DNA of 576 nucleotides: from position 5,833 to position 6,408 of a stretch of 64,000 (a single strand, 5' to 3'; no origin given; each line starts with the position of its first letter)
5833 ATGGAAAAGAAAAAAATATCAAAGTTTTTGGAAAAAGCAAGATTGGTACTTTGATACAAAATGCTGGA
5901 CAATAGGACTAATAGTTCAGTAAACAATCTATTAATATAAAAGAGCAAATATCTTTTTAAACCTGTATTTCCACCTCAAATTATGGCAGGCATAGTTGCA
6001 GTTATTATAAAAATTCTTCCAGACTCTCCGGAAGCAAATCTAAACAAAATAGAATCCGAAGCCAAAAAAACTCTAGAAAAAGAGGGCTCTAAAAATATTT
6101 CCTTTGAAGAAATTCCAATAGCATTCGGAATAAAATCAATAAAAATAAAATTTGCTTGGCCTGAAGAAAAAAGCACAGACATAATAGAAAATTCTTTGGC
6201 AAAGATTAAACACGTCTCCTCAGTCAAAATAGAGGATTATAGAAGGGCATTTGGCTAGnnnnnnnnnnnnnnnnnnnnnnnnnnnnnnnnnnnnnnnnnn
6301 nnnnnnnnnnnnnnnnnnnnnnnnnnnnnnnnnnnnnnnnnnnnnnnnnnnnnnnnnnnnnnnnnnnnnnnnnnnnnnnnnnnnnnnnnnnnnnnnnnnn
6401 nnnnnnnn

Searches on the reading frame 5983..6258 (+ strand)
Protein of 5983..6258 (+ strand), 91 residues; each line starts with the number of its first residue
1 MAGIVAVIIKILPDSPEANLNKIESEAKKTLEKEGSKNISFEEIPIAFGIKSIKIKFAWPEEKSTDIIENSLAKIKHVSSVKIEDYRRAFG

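Call 89: search_protein_families(library=pfam, proteins=[window:5983-6258:+], max_evalue=0.01)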
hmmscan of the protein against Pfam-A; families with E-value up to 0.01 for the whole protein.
window:5983-6258:+ (91 aa): 1 family
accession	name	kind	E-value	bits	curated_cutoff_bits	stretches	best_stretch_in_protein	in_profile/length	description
PF00736.24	EF1_GNE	-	5.2e-15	55.8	20.8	1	7-88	2-87/88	EF-1 guanine nucleotide exchange domain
